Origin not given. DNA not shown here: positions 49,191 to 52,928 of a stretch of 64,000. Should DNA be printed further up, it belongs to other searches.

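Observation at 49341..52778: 1145-aa single-chain GGDEF - STAND ATPase - TPR protein: diguanylate cyclase as the effector of a STAND-type sensor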

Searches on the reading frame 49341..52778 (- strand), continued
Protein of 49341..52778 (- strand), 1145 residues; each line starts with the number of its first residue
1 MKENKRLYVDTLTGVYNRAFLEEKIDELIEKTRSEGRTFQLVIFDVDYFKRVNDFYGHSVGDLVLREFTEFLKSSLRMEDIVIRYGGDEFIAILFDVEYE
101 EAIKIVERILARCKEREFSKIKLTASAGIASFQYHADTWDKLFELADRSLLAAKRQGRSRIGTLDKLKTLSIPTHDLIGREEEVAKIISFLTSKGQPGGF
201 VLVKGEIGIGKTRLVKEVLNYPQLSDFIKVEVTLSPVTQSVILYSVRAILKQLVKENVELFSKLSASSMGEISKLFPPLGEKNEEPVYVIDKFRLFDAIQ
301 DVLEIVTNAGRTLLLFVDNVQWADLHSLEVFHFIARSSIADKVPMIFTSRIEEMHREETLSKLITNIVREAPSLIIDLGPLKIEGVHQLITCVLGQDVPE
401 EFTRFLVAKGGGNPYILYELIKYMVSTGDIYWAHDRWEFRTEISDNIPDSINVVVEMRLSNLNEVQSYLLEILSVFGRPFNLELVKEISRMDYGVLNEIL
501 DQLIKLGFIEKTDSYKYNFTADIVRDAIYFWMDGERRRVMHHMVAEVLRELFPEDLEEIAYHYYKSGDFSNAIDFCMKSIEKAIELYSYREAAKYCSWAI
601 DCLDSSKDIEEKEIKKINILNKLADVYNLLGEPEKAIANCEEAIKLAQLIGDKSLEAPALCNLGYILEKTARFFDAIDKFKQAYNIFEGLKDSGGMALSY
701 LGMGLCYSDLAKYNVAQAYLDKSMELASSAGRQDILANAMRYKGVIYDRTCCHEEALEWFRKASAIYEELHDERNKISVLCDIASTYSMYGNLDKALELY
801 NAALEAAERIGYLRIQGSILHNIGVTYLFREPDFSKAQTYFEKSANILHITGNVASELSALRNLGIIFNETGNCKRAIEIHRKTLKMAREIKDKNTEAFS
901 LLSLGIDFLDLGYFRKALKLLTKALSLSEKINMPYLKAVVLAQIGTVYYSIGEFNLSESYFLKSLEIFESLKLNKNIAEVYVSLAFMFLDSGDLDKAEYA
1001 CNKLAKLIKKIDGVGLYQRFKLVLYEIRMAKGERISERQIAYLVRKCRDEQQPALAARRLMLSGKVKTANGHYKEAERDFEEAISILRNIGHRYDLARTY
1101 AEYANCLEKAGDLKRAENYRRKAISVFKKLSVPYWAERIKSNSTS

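Call 59: list_cluster_members(proteins=[P0001, P0002, P0003, P0019, P0040, P0052, P0208, P0227, P0238, P0170])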
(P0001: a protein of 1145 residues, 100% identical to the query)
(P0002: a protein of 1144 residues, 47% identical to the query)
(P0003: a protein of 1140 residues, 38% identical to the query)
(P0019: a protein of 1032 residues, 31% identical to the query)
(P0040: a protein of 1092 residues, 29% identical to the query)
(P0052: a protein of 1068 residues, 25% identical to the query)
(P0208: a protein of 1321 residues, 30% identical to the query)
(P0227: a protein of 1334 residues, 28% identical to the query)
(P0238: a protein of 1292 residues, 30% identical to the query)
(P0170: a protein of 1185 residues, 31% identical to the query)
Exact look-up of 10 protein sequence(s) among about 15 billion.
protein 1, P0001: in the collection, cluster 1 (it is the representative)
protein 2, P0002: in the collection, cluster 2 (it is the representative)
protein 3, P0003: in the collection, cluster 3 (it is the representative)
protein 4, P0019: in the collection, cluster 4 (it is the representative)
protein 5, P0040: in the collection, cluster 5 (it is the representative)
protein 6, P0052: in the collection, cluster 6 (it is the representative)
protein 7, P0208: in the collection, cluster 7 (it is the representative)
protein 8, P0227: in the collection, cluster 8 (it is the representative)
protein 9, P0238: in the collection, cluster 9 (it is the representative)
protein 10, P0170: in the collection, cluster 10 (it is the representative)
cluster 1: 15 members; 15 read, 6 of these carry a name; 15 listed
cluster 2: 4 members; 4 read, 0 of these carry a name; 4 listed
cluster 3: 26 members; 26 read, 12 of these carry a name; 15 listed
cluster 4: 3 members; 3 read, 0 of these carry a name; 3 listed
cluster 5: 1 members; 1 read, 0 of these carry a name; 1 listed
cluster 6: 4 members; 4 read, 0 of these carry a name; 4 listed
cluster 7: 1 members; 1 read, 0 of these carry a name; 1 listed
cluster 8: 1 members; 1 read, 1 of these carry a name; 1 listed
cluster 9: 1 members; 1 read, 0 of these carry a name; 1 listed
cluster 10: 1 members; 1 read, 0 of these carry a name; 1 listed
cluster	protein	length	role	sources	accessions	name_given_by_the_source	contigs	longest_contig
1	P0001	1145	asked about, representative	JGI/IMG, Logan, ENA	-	-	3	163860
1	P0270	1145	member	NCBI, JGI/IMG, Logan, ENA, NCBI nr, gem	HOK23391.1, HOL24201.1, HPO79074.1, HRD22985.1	MAG TPA: tetratricopeptide repeat protein [Candidatus Hydrothermia bacterium] | tetratricopeptide repeat protein [Candidatus Hydrothermae bacterium]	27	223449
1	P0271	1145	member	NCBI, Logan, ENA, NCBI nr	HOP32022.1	MAG TPA: tetratricopeptide repeat protein [Candidatus Hydrothermia bacterium] | tetratricopeptide repeat protein [Candidatus Hydrothermia bacterium]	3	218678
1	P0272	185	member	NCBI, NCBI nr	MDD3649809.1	MAG: GGDEF domain-containing protein, partial [Candidatus Hydrothermia bacterium] | GGDEF domain-containing protein [Candidatus Hydrothermia bacterium]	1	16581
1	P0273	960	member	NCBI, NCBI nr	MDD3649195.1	MAG: tetratricopeptide repeat protein, partial [Candidatus Hydrothermia bacterium] | tetratricopeptide repeat protein [Candidatus Hydrothermia bacterium]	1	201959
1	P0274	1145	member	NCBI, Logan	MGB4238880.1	MAG: tetratricopeptide repeat protein [Candidatus Hydrothermia bacterium]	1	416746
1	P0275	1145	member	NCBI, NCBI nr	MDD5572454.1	MAG: tetratricopeptide repeat protein [Candidatus Hydrothermia bacterium] | tetratricopeptide repeat protein [Candidatus Hydrothermia bacterium]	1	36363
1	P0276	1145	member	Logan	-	-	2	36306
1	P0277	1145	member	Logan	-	-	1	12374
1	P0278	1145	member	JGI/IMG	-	-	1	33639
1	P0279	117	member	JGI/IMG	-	-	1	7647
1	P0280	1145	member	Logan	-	-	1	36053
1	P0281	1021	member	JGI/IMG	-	-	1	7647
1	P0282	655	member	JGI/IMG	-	-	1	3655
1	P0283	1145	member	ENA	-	-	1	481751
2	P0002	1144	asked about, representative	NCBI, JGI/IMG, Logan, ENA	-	-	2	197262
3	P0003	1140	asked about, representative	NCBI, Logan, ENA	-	-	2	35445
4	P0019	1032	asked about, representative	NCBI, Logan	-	-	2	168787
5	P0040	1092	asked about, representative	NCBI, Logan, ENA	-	-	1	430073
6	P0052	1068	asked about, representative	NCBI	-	-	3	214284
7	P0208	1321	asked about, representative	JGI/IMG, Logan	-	-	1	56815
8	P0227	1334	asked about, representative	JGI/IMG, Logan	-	diguanylate cyclase (GGDEF)-like protein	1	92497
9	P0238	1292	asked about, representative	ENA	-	-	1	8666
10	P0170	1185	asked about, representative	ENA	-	-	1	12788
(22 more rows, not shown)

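Call 81: find_encoding_contigs(protein=P0059, flank=7000, max_places=1)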
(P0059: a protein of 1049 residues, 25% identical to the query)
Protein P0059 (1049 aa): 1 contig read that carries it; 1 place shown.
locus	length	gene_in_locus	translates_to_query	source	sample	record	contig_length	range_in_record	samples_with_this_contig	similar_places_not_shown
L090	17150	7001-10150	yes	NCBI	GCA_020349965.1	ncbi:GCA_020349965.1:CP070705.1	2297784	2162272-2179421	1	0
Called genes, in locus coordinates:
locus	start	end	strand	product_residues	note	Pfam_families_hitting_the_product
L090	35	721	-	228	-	PF04474:DUF554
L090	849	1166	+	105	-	-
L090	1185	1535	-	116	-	-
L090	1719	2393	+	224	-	PF04893:Yip1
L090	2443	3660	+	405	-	PF02321:OEP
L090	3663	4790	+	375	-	PF25917:BSH_RND, PF25990:Beta-barrel_YknX, PF25989:YknX_C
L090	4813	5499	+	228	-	PF00005:ABC_tran, PF13304:AAA_21 (faint)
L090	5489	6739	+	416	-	PF12704:MacB_PCD, PF02687:FtsX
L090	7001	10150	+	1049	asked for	PF00990:GGDEF, PF13191:AAA_16, PF25063:ARM_TT21_C, PF13428:TPR_14 (faint), PF00515:TPR_1 (faint), PF07719:TPR_2 (faint), PF13424:TPR_12, PF17874:TPR_MalT (weak), +6 more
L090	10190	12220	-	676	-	PF12985:DUF3869 (faint), PF13620:CarboxypepD_reg, PF22904:NOMO1-like_2nd (faint), PF13715:CarbopepD_reg_2 (weak), PF13620:CarboxypepD_reg (weak), PF13715:CarbopepD_reg_2 (weak), PF00691:OmpA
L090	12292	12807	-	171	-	PF00027:cNMP_binding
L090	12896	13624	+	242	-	PF01884:PcrB, PF00977:His_biosynth (weak)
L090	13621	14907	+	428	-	PF02844:GARS_N, PF01071:GARS_A, PF02786:CPSase_L_D2 (weak), PF08443:RimK (weak), PF02222:ATP-grasp (weak), PF07478:Dala_Dala_lig_C, PF02843:GARS_C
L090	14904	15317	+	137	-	PF00731:AIRC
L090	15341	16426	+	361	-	PF01300:Sua5_yciO_yrdC, PF01451:LMWPc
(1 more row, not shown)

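Call 82: find_encoding_contigs(protein=P0040, flank=7000, max_places=1)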
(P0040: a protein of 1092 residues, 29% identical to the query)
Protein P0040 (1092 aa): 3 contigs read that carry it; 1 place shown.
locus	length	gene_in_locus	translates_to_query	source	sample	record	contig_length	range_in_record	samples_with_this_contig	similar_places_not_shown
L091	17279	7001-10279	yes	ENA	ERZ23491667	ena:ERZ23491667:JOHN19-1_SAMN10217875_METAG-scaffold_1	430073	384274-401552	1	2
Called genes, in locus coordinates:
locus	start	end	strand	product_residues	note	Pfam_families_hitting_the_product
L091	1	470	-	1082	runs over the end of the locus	PF04357:TamB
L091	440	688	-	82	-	PF00830:Ribosomal_L28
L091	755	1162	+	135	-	PF00011:HSP20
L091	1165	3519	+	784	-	PF02190:LON_substr_bdg, PF00004:AAA, PF07728:AAA_5, PF22667:Lon_lid, PF05362:Lon_C, PF13541:ChlI (weak)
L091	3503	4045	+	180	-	PF01066:CDP-OH_P_transf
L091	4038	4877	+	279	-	PF00106:adh_short, PF08659:KR (weak), PF13561:adh_short_C2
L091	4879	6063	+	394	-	PF13562:NTP_transf_4, PF00132:Hexapep (weak)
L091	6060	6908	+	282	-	PF02016:Peptidase_S66, PF17676:Peptidase_S66C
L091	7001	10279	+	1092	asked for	PF00990:GGDEF, PF13191:AAA_16, PF13424:TPR_12, PF00515:TPR_1, PF13424:TPR_12, PF17874:TPR_MalT, PF13424:TPR_12, PF17874:TPR_MalT, +22 more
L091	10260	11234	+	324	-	-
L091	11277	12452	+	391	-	PF01041:DegT_DnrJ_EryC1, PF01053:Cys_Met_Meta_PP (weak), PF01212:Beta_elim_lyase (weak)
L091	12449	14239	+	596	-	PF13727:CoA_binding_3 (weak), PF01073:3Beta_HSD, PF01370:Epimerase, PF02719:Polysacc_synt_2, PF04321:RmlD_sub_bind, PF07993:NAD_binding_4 (faint), PF16363:GDP_Man_Dehyd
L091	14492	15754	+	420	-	-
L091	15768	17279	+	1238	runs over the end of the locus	-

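Call 83: find_encoding_contigs(protein=P0030, flank=7000, max_places=1)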
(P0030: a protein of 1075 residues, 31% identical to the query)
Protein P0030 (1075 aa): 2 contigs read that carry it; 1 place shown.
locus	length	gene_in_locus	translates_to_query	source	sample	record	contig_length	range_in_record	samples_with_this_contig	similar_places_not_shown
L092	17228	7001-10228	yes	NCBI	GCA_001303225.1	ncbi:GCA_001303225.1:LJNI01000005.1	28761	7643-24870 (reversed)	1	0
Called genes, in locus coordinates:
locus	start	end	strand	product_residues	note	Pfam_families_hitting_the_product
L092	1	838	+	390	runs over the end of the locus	PF00999:Na_H_Exchanger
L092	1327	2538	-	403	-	PF00999:Na_H_Exchanger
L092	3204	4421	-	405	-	PF00999:Na_H_Exchanger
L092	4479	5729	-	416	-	PF05977:MFS_3 (faint), PF07690:MFS_1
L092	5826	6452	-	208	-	PF18962:Por_Secre_tail (weak), PF13860:FlgD_ig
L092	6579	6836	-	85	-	-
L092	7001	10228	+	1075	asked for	PF00990:GGDEF, PF13176:TPR_7 (faint), PF13191:AAA_16, PF13401:AAA_22 (faint), PF10602:RPN7 (faint), PF13424:TPR_12, PF13374:TPR_10 (weak), PF13424:TPR_12, +12 more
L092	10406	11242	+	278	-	-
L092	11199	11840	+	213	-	PF13585:CHU_C (weak), PF13860:FlgD_ig (faint), PF18962:Por_Secre_tail (weak)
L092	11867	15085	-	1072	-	PF00133:tRNA-synt_1, PF09334:tRNA-synt_1g (faint), PF01921:tRNA-synt_1f (weak), PF08264:Anticodon_1, PF19302:DUF5915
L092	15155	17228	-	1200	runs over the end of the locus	PF13240:Zn_Ribbon_1 (weak), PF00211:Guanylate_cyc, PF13401:AAA_22 (faint), PF13191:AAA_16, PF25064:ARM_TT21_5th (faint), PF13181:TPR_8 (faint), PF17874:TPR_MalT (faint), PF13424:TPR_12, +4 more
